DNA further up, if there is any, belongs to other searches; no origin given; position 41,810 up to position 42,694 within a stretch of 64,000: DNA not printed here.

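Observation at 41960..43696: Compact two-gene ABC-ATPase plus Toprim-like (DUF4276-like) module: a miniature OLD/PARIS-type candidate defence system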

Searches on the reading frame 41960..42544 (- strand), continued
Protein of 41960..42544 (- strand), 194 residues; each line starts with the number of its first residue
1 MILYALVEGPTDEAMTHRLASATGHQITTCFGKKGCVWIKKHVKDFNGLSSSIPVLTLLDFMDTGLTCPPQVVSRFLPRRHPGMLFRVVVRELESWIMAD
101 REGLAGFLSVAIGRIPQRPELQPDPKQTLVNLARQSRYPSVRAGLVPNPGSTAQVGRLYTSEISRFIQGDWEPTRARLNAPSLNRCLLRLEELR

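Call 43: search_protein_families(library=padloc, alignment_id=A4, max_evalue=1e-10)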
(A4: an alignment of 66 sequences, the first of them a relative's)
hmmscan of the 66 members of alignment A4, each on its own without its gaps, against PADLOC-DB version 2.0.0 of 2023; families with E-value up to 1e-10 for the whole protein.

A. member 1, L001:821-2590:+ (590 aa): 0 families

B. families by the number of members that match (of 66 scanned): 15 families
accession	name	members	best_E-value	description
PDLC04134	mad2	3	1.2e-12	mads_2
PDLC02865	DpdF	2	3.8e-33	DpdF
PDLC01995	RtcR_PspF2--CARF_AAA_HTH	1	5.6e-98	-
PDLC01994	RtcR_PspF1--CARF_AAA_HTH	1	6.8e-55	-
PDLC01993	RtcR--CARF_AAA_HTH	1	1.1e-48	-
PDLC01087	C3a187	1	7.3e-30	NERD+UvrD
PDLC00132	GajB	1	3e-25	UrvD helicase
PDLC00117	GajB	1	8.2e-21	UrvD helicase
PDLC03802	RTasHel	1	5.3e-20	DRT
PDLC00114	GajB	1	8.7e-20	UrvD helicase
PDLC00660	HmaB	1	2.5e-16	DNA-adenine methylase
PDLC00661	HmaB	1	4.4e-16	DNA-adenine methylase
PDLC00103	GajB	1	1e-13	UrvD helicase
PDLC00104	GajB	1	1.5e-12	UrvD helicase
PDLC00127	GajB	1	5.4e-12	UrvD helicase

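Call 44: find_encoding_contigs(protein=P0007, flank=10000, max_places=3)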
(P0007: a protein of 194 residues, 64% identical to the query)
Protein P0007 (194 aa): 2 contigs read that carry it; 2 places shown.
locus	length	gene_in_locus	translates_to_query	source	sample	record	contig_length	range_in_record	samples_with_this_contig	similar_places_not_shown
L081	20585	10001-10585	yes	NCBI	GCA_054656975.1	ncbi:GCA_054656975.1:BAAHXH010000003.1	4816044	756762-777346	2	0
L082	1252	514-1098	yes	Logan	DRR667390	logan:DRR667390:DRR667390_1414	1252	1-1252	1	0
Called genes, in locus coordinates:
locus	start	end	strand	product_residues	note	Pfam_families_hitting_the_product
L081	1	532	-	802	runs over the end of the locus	PF00912:Transgly, PF17092:PCB_OB, PF00905:Transpeptidase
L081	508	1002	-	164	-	-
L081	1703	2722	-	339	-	PF01380:SIS, PF00571:CBS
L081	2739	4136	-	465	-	PF13230:GATase_4 (weak), PF13522:GATase_6, PF13537:GATase_7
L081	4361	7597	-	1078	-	PF25596:CPSase_L_D1, PF02222:ATP-grasp (weak), PF02786:CPSase_L_D2, PF02787:CPSase_L_D3, PF25596:CPSase_L_D1, PF02222:ATP-grasp, PF02786:CPSase_L_D2, PF02142:MGS, +4 more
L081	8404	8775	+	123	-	PF13560:HTH_31 (weak), PF01381:HTH_3 (faint)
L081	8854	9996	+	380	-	PF02463:SMC_N, PF13175:AAA_15, PF13555:AAA_29 (weak), PF13304:AAA_21, PF13175:AAA_15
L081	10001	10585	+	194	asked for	PF14103:DUF4276 (weak)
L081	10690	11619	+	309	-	PF04313:HSDR_N (weak), PF04851:ResIII, PF00270:DEAD, PF18766:SWI2_SNF2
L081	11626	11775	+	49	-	-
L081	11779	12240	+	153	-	-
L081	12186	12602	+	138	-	-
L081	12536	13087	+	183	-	PF08463:EcoEI_R_C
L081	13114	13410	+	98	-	PF01381:HTH_3 (weak)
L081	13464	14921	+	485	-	PF12161:HsdM_N, PF02384:N6_Mtase, PF01170:UPF0020, PF07669:Eco57I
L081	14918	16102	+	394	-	PF17761:DUF1016_N, PF06250:YhcG_C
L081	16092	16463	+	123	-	-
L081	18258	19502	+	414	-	PF13006:Nterm_IS4, PF01609:DDE_Tnp_1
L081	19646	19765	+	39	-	PF01381:HTH_3, PF13560:HTH_31 (weak)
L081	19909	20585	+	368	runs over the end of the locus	PF01939:NucS_C (faint)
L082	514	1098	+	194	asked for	PF14103:DUF4276 (weak)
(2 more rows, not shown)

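Call 45: find_encoding_contigs(protein=P0004, flank=10000, max_places=3)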
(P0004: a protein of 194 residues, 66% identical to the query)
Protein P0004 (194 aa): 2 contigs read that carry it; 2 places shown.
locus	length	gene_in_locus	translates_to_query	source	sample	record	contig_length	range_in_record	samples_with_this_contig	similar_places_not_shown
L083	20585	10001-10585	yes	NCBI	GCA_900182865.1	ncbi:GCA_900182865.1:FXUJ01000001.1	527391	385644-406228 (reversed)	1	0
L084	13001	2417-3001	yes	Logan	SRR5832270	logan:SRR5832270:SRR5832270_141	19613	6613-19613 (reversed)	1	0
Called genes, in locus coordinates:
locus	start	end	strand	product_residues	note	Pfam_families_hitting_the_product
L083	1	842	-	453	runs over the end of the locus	PF00072:Response_reg, PF00158:Sigma54_activat, PF01078:Mg_chelatase (faint), PF14532:Sigma54_activ_2, PF07724:AAA_2 (faint), PF07728:AAA_5, PF25601:AAA_lid_14, PF02954:HTH_8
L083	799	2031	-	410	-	PF08448:PAS_4 (weak), PF00512:HisKA, PF02518:HATPase_c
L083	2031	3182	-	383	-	PF00465:Fe-ADH, PF13685:Fe-ADH_2, PF25137:ADH_Fe_C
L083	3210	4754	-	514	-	-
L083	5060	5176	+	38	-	-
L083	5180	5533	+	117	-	PF12844:HTH_19 (faint), PF01381:HTH_3 (weak)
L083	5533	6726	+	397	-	PF12161:HsdM_N, PF02384:N6_Mtase, PF17761:DUF1016_N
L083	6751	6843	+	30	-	-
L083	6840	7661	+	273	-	PF01797:Y1_Tnp (weak)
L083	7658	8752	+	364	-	PF01420:Methylase_S, PF01381:HTH_3, PF13560:HTH_31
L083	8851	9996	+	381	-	PF02463:SMC_N, PF13175:AAA_15, PF13555:AAA_29 (weak), PF13304:AAA_21, PF13175:AAA_15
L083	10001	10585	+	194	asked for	PF14103:DUF4276 (faint)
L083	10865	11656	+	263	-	PF01553:Acyltransferase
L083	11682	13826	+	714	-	PF09371:Tex_N, PF22706:Tex_central_region, PF16921:Tex_YqgF, PF14635:HHH_7, PF12836:HHH_3, PF17674:HHH_9, PF00575:S1, PF23459:S1_RRP5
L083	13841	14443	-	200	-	PF14512:TM1586_NiRdase (faint), PF00881:Nitroreductase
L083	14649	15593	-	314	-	PF02424:ApbE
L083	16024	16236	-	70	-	PF09720:Unstab_antitox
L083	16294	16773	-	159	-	-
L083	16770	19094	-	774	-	PF03065:Glyco_hydro_57, PF12055:DUF3536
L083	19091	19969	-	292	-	PF00814:TsaD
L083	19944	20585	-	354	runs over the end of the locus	PF02163:Peptidase_M50, PF00595:PDZ (weak), PF13180:PDZ_2 (weak), PF17820:PDZ_6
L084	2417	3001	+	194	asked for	PF14103:DUF4276 (faint)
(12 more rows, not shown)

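Call 54: find_encoding_contigs(protein=P0001, flank=10000, max_places=3)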
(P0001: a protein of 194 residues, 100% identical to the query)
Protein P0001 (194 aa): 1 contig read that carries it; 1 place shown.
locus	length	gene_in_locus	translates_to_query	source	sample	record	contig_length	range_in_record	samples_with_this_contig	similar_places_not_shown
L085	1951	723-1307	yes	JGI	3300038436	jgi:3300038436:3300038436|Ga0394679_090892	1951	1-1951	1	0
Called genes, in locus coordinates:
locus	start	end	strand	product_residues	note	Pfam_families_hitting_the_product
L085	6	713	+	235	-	PF13304:AAA_21, PF13175:AAA_15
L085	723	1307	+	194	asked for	-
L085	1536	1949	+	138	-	?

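Call 55: find_encoding_contigs(protein=P0002, flank=10000, max_places=3)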
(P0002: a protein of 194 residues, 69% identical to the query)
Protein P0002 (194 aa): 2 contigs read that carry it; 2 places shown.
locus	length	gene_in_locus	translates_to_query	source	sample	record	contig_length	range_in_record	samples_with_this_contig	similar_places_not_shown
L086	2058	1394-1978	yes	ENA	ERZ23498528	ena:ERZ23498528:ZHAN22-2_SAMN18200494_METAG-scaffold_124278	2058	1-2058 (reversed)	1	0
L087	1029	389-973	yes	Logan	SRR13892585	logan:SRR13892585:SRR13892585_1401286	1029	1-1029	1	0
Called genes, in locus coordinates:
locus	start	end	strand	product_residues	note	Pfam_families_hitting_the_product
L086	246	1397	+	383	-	PF02463:SMC_N (weak), PF13175:AAA_15, PF13555:AAA_29 (weak), PF13304:AAA_21, PF13175:AAA_15 (weak)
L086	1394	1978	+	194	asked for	-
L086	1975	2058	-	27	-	?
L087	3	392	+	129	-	?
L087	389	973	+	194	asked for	-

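Call 56: find_encoding_contigs(protein=P0005, flank=10000, max_places=2)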
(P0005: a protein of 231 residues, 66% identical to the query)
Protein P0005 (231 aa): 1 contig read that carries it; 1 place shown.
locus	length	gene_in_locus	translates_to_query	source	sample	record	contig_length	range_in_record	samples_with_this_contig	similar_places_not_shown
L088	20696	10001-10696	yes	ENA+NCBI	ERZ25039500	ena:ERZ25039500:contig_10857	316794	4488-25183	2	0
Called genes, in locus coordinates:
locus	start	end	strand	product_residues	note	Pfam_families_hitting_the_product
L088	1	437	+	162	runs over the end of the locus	PF12419:DUF3670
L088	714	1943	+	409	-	PF00176:SNF2-rel_dom, PF00271:Helicase_C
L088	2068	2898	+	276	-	-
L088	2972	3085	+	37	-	-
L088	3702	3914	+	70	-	PF09720:Unstab_antitox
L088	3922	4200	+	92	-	-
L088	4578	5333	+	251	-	-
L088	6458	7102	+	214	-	-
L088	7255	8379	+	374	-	PF13784:Fic_N, PF02661:Fic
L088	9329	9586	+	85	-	-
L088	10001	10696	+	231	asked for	-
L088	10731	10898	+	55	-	-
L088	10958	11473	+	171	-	PF00989:PAS, PF13426:PAS_9, PF08447:PAS_3 (weak)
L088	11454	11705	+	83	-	PF09905:VF530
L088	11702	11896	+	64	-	PF09962:DUF2196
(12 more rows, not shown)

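Call 57: search_dna_similar(query=window:41960-42544:-, collection=plasmids, mode=protein, max_evalue=0.00001, max_rows=15)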
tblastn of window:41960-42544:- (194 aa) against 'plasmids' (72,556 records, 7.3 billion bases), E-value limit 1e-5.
Records with a match: 1; places in all: 1; records where one place covers at least 80% of the query: 0.
Best place of each record, by identity: <60% 1.
By first word of the organism name: Ralstonia 1.
By predicted mobility (MOB-suite, as given by PLSDB): non-mobilizable 1.
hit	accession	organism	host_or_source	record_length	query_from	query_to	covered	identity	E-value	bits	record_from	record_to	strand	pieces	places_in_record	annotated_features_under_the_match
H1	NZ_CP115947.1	Ralstonia solanacearum MolK2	Musa sp.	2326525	50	186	71%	33.8%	6e-15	79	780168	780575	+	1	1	record has no annotation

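Call 58: search_dna_similar(query=window:41960-42544:-, collection=phages, mode=protein, max_evalue=0.00001, max_rows=15)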
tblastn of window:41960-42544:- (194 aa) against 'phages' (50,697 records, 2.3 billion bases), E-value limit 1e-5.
No match.

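Call 59: find_related_loci(query=A1, collection=viral_contigs, flank=8000)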
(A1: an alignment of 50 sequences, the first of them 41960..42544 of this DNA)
Query A1 (194 aa) in viral_contigs; peptide patterns used: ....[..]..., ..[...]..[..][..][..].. (x = any residue, [..] = any of these).
7 stretches matched a pattern, but none encodes a relative of the query by tblastn (E <= 1e-3).

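Call 87: find_encoding_contigs(protein=P0066, flank=8000, max_places=1)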
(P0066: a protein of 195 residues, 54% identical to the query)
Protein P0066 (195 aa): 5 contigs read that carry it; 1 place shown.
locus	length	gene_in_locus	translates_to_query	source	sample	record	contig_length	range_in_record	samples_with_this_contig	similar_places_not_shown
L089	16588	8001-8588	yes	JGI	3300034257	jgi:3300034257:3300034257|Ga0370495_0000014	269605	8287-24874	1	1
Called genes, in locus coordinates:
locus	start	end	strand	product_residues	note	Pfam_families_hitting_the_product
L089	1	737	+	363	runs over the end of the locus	PF03462:PCRF, PF00472:RF-1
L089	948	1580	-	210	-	PF01058:Oxidored_q6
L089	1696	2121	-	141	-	PF00507:Oxidored_q4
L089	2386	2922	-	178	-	PF00994:MoCF_biosynth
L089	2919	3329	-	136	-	PF13380:CoA_binding_2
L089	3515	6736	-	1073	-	PF25596:CPSase_L_D1, PF02786:CPSase_L_D2, PF02787:CPSase_L_D3, PF25596:CPSase_L_D1, PF02786:CPSase_L_D2, PF02222:ATP-grasp, PF07478:Dala_Dala_lig_C, PF15632:ATPgrasp_Ter, +3 more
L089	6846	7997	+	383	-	PF02463:SMC_N (weak), PF13175:AAA_15 (weak), PF13304:AAA_21, PF13175:AAA_15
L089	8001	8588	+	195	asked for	PF14103:DUF4276 (weak)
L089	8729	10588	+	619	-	PF01839:FG-GAP (faint), PF13517:FG-GAP_3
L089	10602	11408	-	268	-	PF01695:IstB_IS21, PF00308:Bac_DnaA (weak)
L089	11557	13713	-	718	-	PF08240:ADH_N (faint), PF02254:TrkA_N (faint), PF00107:ADH_zinc_N, PF01408:GFO_IDH_MocA, PF02894:GFO_IDH_MocA_C, PF22725:GFO_IDH_MocA_C3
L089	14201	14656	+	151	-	PF20274:cREC_REC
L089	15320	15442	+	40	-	-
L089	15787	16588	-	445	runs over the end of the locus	PF01979:Amidohydro_1, PF07969:Amidohydro_3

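Call 88: find_encoding_contigs(protein=P0047, flank=8000, max_places=1)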
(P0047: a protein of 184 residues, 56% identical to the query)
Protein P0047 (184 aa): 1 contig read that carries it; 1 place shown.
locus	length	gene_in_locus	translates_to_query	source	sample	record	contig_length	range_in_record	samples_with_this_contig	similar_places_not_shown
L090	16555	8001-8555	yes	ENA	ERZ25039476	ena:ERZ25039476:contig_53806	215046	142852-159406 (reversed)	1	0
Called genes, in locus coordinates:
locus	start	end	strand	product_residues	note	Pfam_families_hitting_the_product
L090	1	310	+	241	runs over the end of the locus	-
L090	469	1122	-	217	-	PF01058:Oxidored_q6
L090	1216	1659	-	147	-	PF00507:Oxidored_q4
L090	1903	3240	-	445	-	PF14684:Tricorn_C1, PF03572:Peptidase_S41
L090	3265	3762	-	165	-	PF00994:MoCF_biosynth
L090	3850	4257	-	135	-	PF13380:CoA_binding_2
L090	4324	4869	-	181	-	PF02142:MGS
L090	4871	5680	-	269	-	PF02786:CPSase_L_D2, PF02222:ATP-grasp (weak), PF15632:ATPgrasp_Ter (weak)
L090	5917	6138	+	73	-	-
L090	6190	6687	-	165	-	PF02786:CPSase_L_D2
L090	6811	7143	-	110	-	PF02786:CPSase_L_D2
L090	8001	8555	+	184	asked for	PF14103:DUF4276 (weak)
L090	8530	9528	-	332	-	PF01609:DDE_Tnp_1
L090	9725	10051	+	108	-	PF01042:Ribonuc_L-PSP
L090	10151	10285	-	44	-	-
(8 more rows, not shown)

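Call 89: find_encoding_contigs(protein=P0096, flank=8000, max_places=1)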
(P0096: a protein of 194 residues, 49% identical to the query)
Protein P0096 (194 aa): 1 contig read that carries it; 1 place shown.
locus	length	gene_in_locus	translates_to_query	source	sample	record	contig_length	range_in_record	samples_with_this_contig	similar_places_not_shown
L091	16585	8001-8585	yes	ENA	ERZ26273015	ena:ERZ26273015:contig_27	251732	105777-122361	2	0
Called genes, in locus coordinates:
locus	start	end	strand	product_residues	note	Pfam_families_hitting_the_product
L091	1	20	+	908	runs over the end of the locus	PF02465:FliD_N, PF07196:Flagellin_IN (weak), PF07195:FliD_C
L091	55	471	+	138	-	PF02561:FliS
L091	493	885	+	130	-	-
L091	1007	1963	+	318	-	PF02353:CMAS (weak), PF13489:Methyltransf_23, PF01209:Ubie_methyltran, PF13847:Methyltransf_31, PF08241:Methyltransf_11, PF08242:Methyltransf_12, PF13649:Methyltransf_25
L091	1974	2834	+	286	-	PF00924:MS_channel_2nd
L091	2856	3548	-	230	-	PF03167:UDG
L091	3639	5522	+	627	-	PF01435:Peptidase_M48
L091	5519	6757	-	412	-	PF00083:Sugar_tr, PF07690:MFS_1, PF00083:Sugar_tr, PF07690:MFS_1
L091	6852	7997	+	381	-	PF02463:SMC_N (faint), PF13175:AAA_15, PF13476:AAA_23 (weak), PF13304:AAA_21, PF13175:AAA_15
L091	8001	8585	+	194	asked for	-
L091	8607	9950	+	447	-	PF05496:RuvB_N, PF07728:AAA_5 (weak), PF13173:AAA_14 (weak), PF00004:AAA, PF16193:AAA_assoc_2, PF12002:MgsA_C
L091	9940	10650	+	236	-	PF13489:Methyltransf_23, PF00398:RrnaAD (weak), PF05401:NodS (weak), PF08241:Methyltransf_11, PF08242:Methyltransf_12, PF13649:Methyltransf_25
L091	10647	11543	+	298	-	PF00149:Metallophos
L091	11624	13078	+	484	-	PF01546:Peptidase_M20, PF07687:M20_dimer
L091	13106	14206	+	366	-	PF03054:tRNA_Me_trans, PF20259:tRNA_Me_trans_M, PF20258:tRNA_Me_trans_C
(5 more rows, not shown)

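Call 90: find_encoding_contigs(protein=P0101, flank=8000, max_places=1)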
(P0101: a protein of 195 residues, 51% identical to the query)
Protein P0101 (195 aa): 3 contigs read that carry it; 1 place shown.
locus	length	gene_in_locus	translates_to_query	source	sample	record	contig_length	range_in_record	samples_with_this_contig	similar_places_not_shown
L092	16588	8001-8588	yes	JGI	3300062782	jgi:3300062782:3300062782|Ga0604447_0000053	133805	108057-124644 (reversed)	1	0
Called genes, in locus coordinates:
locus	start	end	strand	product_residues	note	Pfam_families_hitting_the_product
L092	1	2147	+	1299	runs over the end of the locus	-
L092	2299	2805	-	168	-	PF00994:MoCF_biosynth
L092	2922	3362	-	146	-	PF13380:CoA_binding_2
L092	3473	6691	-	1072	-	PF25596:CPSase_L_D1, PF02786:CPSase_L_D2, PF02787:CPSase_L_D3, PF25596:CPSase_L_D1, PF02655:ATP-grasp_3 (weak), PF02786:CPSase_L_D2, PF02222:ATP-grasp (weak), PF02142:MGS, +4 more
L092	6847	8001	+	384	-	PF02463:SMC_N (weak), PF13175:AAA_15, PF13476:AAA_23 (weak), PF13304:AAA_21, PF13175:AAA_15 (weak)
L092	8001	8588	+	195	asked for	-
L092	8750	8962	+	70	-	-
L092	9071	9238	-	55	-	-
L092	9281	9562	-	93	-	-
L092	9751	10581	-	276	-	PF01695:IstB_IS21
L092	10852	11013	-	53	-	-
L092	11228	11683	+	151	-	PF20274:cREC_REC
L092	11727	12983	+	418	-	PF04389:Peptidase_M28, PF05343:Peptidase_M42 (faint), PF01546:Peptidase_M20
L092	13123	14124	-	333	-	PF03631:Virul_fac_BrkB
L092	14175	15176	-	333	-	PF10502:Peptidase_S26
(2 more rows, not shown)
